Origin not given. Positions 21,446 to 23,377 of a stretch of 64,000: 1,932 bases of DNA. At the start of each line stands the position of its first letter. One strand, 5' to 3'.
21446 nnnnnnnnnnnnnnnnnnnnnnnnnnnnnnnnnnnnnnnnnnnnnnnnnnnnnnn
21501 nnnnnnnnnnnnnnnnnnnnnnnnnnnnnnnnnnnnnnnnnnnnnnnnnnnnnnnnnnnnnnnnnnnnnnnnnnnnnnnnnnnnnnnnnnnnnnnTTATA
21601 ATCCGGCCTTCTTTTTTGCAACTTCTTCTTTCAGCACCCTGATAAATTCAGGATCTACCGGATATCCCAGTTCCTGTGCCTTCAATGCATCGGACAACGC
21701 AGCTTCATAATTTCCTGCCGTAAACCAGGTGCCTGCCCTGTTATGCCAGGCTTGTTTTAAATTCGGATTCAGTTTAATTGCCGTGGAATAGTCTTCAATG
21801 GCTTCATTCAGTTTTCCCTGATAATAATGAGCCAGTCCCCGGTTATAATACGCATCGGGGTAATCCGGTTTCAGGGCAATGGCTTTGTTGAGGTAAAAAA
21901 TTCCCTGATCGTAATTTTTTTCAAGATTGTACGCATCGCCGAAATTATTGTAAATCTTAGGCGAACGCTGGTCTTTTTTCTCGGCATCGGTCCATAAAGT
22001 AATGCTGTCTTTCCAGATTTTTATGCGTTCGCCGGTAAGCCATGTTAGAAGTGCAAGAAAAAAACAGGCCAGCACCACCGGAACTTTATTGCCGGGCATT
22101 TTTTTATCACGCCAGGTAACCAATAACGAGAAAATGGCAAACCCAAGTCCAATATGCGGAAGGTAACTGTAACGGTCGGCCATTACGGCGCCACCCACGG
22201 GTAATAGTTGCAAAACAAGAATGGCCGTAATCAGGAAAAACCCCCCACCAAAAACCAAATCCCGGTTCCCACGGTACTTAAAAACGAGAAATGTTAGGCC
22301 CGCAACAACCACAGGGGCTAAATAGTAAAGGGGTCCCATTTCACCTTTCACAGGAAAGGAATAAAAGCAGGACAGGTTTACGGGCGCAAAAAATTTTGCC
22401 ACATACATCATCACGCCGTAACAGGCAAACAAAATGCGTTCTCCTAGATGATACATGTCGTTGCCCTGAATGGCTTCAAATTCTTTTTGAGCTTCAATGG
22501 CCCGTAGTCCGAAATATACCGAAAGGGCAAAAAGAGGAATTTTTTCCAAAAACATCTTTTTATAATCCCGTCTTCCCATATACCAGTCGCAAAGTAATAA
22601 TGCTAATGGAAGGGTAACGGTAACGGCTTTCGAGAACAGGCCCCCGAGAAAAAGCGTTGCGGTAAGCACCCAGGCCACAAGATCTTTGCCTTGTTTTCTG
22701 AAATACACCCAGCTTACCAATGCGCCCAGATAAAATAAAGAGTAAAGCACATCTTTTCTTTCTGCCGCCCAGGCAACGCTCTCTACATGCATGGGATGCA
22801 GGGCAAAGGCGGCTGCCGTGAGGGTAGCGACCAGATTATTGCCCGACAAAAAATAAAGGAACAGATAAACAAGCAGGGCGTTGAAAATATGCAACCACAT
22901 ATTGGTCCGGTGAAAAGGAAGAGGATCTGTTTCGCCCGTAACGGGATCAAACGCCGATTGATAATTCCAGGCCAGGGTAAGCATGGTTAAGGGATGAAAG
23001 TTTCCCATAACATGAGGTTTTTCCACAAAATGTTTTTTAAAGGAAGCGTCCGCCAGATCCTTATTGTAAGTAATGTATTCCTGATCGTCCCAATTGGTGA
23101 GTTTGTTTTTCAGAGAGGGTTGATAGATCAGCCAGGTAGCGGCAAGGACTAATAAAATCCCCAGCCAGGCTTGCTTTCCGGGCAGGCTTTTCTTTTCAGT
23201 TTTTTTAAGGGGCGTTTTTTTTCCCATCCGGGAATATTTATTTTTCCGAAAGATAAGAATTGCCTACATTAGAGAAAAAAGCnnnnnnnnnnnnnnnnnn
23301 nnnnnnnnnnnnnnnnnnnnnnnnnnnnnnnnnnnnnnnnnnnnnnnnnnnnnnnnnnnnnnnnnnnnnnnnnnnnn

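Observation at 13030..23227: Two paralogous TMTC-like proteins (multi-TM GT-C/DUF1736-type domain plus C-terminal TPRs) flank the phosphatase cluster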

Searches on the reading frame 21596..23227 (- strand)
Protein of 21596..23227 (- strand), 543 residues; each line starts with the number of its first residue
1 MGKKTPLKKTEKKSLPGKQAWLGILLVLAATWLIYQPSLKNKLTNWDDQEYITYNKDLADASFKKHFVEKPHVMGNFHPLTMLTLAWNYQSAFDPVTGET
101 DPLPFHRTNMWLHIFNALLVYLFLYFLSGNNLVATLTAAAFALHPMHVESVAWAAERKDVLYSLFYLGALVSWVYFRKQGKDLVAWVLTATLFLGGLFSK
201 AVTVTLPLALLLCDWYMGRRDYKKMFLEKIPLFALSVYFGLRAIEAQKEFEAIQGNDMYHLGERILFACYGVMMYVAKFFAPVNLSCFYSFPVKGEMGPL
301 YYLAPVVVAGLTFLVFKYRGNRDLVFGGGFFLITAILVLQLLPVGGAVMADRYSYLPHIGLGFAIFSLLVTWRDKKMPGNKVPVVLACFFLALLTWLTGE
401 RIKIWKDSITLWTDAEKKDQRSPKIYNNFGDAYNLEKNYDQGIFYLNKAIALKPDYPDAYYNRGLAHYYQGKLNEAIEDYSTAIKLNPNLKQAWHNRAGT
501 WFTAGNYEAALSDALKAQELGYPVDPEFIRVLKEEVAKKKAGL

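Call 5: search_protein_families(library=pfam, proteins=[window:21596-23227:-], max_evalue=0.01)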
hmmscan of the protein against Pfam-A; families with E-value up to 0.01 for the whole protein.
window:21596-23227:- (543 aa): 13 families
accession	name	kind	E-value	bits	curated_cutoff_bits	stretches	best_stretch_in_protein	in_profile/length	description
PF00515.34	TPR_1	-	4.1e-19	68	27.8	2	457-489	1-33/34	Tetratricopeptide repeat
PF13414.12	TPR_11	-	3.8e-17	62.1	26.8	2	430-471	1-42/42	TPR repeat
PF07719.23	TPR_2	-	8.6e-16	57.1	27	1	457-489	1-33/34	Tetratricopeptide repeat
PF13181.12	TPR_8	-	1.4e-13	50.3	25.7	2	458-489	2-33/34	Tetratricopeptide repeat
PF13432.12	TPR_16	-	8.3e-11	42.6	32.7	1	461-517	1-56/65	Tetratricopeptide repeat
PF13431.12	TPR_17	-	1.9e-09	37.5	24.4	1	446-478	2-34/34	Tetratricopeptide repeat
PF13371.12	TPR_9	-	1.5e-07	31.7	35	1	436-492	8-64/73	Tetratricopeptide repeat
PF13428.12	TPR_14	-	3.6e-06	27.6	23.5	0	457-498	1-42/44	Tetratricopeptide repeat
PF14559.12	TPR_19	-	3.8e-06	27.6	25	0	470-511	4-45/68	Tetratricopeptide repeat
PF13424.12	TPR_12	-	4.8e-06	27.1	30.1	1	424-486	4-74/77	Tetratricopeptide repeat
PF12895.13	ANAPC3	-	4.5e-05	24.1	27.2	1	437-511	3-76/82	Anaphase-promoting complex, cyclosome, subunit 3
PF13174.12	TPR_6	-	0.00013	22.8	26.3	1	458-489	1-32/33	Tetratricopeptide repeat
PF07226.16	DUF1422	-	0.0079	16.7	23.2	0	352-396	33-77/114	Protein of unknown function (DUF1422)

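Call 7: search_protein_families(library=ncbifam, proteins=[window:21596-23227:-], max_evalue=0.001)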
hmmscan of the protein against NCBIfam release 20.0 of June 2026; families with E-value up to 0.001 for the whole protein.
window:21596-23227:- (543 aa): 10 families
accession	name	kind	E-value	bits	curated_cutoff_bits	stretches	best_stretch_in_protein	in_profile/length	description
TIGR02917.1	PEP_TPR_lipo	equivalog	2.8e-13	48.7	312.2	1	406-528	346-467/899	XrtA/PEP-CTERM system TPR-repeat protein PrsT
NF040959.1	MamA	equivalog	2.8e-10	40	200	1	407-520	89-202/204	magnetosome protein MamA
NF047371.1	FlcA_CTERM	equivalog_domain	5.7e-09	35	300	1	418-512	433-528/646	periplasmic flagellar collar protein FlcA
NF008391.2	PRK11189.1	equivalog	1.5e-08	34.5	250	1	417-482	93-158/297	lipoprotein NlpI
NF047558.1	TPR_END_plus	domain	4.3e-08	33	32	0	459-492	1-34/56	TPR end-of-group domain-containing protein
TIGR00990.1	3a0801s09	subfamily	6.1e-08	31.8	757.25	1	415-513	120-216/615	mitochondrial import receptor subunit TOM70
TIGR02521.1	type_IV_pilW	equivalog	2.8e-07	30.3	154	1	416-511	92-189/234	type IV pilus biogenesis/stability protein PilW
NF033762.1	social_mot_Tgl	equivalog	5.1e-06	26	225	1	418-511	26-120/252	social motility TPR repeat lipoprotein Tgl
NF002725.1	PRK02603.1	equivalog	0.00011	22.2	143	1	424-506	36-121/173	photosystem I assembly protein Ycf3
NF033758.1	gliding_GltE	equivalog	0.0002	20.5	225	1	454-510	83-139/411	adventurous gliding motility TPR repeat lipoprotein GltE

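Call 9: search_solved_structures(query=window:21596-23227:-, max_evalue=1)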
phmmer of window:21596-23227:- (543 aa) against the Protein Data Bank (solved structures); distinct sequences matched with E-value up to 1: 169 (the best 60 are shown).
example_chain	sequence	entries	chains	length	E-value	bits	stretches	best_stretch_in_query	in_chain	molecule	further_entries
9qhb_A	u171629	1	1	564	1.8e-107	363.5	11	413-520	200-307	Engineered tetratricopeptide repeat protein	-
8bu0_A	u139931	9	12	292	2.7e-40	141.7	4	424-510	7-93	Consensus tetratricopeptide repeat protein | Crystal structure of an 8-repeat consensus TPR superhelix with Zinc. | Monomer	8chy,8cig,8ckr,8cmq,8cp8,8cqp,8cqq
9qhc_A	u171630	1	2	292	9.9e-39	136.6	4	419-510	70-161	Engineered tetratricopeptide repeat protein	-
7yea_A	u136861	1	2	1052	7.8e-26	94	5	417-518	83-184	UDP-N-acetylglucosamine--peptide N-acetylglucosaminyltransferase 110 kDa subunit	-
7yeh_B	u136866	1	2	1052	8.2e-26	93.9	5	417-518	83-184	UDP-N-acetylglucosamine--peptide N-acetylglucosaminyltransferase 110 kDa subunit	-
7ntf_A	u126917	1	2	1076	9.4e-26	93.7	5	417-518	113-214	Isoform 1 of UDP-N-acetylglucosamine--peptide N-acetylglucosaminyltransferase 110 kDa subu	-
1w3b_A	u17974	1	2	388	1e-22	83.7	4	416-517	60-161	UDP-N-ACETYLGLUCOSAMINE--PEPTIDE N-ACETYLGLUCOSAMINYLTRANSFERASE 110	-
6eou_A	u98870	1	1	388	3.4e-22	82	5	416-518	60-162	UDP-N-acetylglucosamine--peptide N-acetylglucosaminyltransferase 110 kDa subunit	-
7y4i_A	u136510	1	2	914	1.9e-21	79.5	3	406-498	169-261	Probable UDP-N-acetylglucosamine--peptide N-acetylglucosaminyltransferase SPINDLY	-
8dtf_A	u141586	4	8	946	2.3e-21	79.2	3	406-498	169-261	Probable UDP-N-acetylglucosamine--peptide N-acetylglucosaminyltransferase SPINDLY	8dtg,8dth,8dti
8ch0_A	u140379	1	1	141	3.3e-21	78.7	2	423-510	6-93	Consensus tetratricopeptide repeat protein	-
2fo7_A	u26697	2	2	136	1.2e-19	73.6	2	426-509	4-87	SYNTHETIC CONSENSUS TPR PROTEIN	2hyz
9gzg_A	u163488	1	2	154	2.1e-16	62.9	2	426-495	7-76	Engineered CTPR protein with glutamic acids for conductivity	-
3kd7_A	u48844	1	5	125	1.5e-15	60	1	422-521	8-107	CTPR390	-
1na0_A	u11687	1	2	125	1.6e-15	60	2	428-497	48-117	designed protein CTPR3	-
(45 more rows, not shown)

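Call 39: predict_structure(alignment_id=A2)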
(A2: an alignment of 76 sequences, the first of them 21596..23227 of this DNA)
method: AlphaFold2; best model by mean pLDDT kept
length: 543 residues; sequences in the alignment: 76
mean_pLDDT: 94.6   pTM: 0.93
mean pLDDT of the five models: 94.6, 93.1, 92.9, 92.8, 92.3
residues with pLDDT >= 90: 485; 70-90: 41; 50-70: 15; < 50: 2
segments of 3 or more residues with pLDDT < 50: none
pLDDT, mean of each block of 10 residues (from residue 1): 55 76 97 98 96 97 98 96 98 97 98 98 97 98 97 96 98 95 95 98 97 97 96 97 92 77 94 96 94 92 97 95 97 88 80 91 97 91 96 98 98 97 96 98 98 97 98 99 98 98 98 98 97 98 91
secondary structure, 60 per line:
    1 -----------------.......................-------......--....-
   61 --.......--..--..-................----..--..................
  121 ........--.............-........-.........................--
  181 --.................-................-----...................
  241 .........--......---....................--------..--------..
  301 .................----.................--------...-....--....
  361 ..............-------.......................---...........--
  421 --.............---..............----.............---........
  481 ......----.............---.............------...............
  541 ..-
elements in order: H18-40 H48-53 H56-59 H63-69 H79-92 H103-128 H131-143 H145-152 H154-178 H183-199 H201-216 H222-249 H252-257 H261-280 H299-317 H322-338 E347-349 H351-354 H357-374 H382-404 H408-418 H423-435 H439-452 H457-469 H473-486 H491-503 H507-519 H526-542

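Call 77: search_protein_families(library=pfam, alignment_id=A2, max_evalue=0.01)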
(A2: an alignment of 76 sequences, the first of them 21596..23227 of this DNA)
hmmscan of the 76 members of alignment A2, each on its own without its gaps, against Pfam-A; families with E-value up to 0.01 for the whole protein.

A. member 1, window:21596-23227:- (543 aa): 13 families
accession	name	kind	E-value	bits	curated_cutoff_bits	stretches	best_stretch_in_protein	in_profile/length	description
PF00515.34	TPR_1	-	4.1e-19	68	27.8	2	457-489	1-33/34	Tetratricopeptide repeat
PF13414.12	TPR_11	-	3.8e-17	62.1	26.8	2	430-471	1-42/42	TPR repeat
PF07719.23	TPR_2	-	8.6e-16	57.1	27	1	457-489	1-33/34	Tetratricopeptide repeat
PF13181.12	TPR_8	-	1.4e-13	50.3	25.7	2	458-489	2-33/34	Tetratricopeptide repeat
PF13432.12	TPR_16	-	8.3e-11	42.6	32.7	1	461-517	1-56/65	Tetratricopeptide repeat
PF13431.12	TPR_17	-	1.9e-09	37.5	24.4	1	446-478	2-34/34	Tetratricopeptide repeat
PF13371.12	TPR_9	-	1.5e-07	31.7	35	1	436-492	8-64/73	Tetratricopeptide repeat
PF13428.12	TPR_14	-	3.6e-06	27.6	23.5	0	457-498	1-42/44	Tetratricopeptide repeat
PF14559.12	TPR_19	-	3.8e-06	27.6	25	0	470-511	4-45/68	Tetratricopeptide repeat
PF13424.12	TPR_12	-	4.8e-06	27.1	30.1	1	424-486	4-74/77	Tetratricopeptide repeat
PF12895.13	ANAPC3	-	4.5e-05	24.1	27.2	1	437-511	3-76/82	Anaphase-promoting complex, cyclosome, subunit 3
PF13174.12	TPR_6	-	0.00013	22.8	26.3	1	458-489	1-32/33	Tetratricopeptide repeat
PF07226.16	DUF1422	-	0.0079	16.7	23.2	0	352-396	33-77/114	Protein of unknown function (DUF1422)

B. families by the number of members that match (of 76 scanned): 45 families (the first 25 are shown)
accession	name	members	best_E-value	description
PF00515.34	TPR_1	76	5.4e-61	Tetratricopeptide repeat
PF13414.12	TPR_11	76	6.2e-48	TPR repeat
PF07719.23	TPR_2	76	2.6e-44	Tetratricopeptide repeat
PF13431.12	TPR_17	76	9.7e-35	Tetratricopeptide repeat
PF13432.12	TPR_16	76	7.7e-29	Tetratricopeptide repeat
PF13424.12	TPR_12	76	4.1e-24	Tetratricopeptide repeat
PF13181.12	TPR_8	75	5.3e-36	Tetratricopeptide repeat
PF13371.12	TPR_9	71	1.5e-23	Tetratricopeptide repeat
PF14559.12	TPR_19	70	5.3e-15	Tetratricopeptide repeat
PF13428.12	TPR_14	63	1.9e-16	Tetratricopeptide repeat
PF13174.12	TPR_6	54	3.2e-13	Tetratricopeptide repeat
PF25575.1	TPR_BSK1_C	47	1.1e-14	Serine/threonine-protein kinase BSK1-like, TPR repeats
PF13374.12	TPR_10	43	7.5e-13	Tetratricopeptide repeat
PF12895.13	ANAPC3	34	5.4e-10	Anaphase-promoting complex, cyclosome, subunit 3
PF12569.14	NatA_aux_su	22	2.4e-08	N-terminal acetyltransferase A, auxiliary subunit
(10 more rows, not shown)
